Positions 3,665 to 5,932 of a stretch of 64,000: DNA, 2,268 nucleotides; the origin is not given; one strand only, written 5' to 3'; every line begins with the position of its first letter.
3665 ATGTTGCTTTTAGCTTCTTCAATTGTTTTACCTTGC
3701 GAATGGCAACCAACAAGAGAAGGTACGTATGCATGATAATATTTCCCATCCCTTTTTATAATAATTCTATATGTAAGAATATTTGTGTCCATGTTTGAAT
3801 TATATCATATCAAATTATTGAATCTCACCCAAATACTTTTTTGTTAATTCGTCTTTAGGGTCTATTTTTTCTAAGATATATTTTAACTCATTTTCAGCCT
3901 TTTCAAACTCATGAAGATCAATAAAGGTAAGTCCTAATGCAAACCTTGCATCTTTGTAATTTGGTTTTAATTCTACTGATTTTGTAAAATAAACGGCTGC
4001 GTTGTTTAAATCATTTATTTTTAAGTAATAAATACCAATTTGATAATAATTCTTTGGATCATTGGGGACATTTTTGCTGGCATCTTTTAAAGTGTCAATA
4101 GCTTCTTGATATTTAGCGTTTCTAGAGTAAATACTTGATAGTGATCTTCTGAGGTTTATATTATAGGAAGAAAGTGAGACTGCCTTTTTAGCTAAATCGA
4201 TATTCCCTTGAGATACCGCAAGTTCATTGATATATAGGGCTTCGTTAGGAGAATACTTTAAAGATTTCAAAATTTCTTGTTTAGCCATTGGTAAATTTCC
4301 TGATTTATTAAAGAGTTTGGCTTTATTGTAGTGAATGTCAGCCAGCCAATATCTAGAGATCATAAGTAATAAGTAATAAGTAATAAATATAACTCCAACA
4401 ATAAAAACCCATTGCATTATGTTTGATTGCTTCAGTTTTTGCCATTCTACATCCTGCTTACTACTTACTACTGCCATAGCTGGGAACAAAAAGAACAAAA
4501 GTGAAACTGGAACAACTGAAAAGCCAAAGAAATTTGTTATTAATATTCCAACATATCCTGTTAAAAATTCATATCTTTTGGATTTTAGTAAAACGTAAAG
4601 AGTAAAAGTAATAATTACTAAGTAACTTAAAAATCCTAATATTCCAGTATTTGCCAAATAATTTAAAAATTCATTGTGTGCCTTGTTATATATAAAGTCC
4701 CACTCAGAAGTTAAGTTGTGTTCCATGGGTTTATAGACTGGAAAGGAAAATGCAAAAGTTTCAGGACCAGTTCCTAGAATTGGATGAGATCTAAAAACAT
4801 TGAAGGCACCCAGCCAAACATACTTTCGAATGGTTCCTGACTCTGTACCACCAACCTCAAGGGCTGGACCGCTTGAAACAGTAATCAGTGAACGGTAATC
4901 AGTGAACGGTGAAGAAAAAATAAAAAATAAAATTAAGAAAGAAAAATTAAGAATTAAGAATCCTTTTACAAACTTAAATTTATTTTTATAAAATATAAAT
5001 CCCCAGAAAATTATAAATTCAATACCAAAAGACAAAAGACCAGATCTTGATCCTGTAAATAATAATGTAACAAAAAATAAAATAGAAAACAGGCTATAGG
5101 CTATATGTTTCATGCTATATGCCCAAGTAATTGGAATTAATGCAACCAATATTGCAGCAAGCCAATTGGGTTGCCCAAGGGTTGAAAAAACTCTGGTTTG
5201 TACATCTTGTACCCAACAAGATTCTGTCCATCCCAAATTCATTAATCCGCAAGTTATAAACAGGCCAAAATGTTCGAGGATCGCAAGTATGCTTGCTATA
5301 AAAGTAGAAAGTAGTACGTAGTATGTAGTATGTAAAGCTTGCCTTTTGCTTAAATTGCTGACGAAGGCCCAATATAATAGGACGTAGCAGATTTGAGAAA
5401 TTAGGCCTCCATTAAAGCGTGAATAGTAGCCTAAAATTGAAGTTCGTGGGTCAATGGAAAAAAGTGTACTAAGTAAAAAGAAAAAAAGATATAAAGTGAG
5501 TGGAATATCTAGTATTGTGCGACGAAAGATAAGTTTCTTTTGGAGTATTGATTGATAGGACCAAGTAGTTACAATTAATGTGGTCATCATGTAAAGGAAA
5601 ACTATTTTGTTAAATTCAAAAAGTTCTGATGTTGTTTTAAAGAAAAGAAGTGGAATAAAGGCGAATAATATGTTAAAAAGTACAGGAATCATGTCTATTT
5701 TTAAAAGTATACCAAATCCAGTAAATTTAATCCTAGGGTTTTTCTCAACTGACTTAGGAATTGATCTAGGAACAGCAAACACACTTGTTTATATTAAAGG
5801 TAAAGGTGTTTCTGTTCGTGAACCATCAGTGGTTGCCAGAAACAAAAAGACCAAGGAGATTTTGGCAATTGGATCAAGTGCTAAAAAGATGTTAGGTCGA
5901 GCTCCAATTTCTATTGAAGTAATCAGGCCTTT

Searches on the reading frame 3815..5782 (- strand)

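Call 36: search_protein_families(library=pfam, proteins=[window:3815-5782:-], max_evalue=0.00001)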
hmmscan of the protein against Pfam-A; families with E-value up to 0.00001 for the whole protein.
window:3815-5782:- (655 aa): 6 families
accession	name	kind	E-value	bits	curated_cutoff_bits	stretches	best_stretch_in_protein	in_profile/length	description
PF04932.20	Wzy_C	-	7.7e-20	71.6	31.7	1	232-388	2-149/149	O-Antigen ligase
PF13181.12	TPR_8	-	2.4e-10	40.2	25.7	0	577-609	2-34/34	Tetratricopeptide repeat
PF07719.23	TPR_2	-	3.4e-09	36.5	27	0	577-609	2-34/34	Tetratricopeptide repeat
PF13431.12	TPR_17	-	3.9e-09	36.5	24.4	0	598-630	1-33/34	Tetratricopeptide repeat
PF14559.12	TPR_19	-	1.2e-08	35.5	25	0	590-638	5-53/68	Tetratricopeptide repeat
PF00515.34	TPR_1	-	3e-08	33.6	27.8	0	579-609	4-34/34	Tetratricopeptide repeat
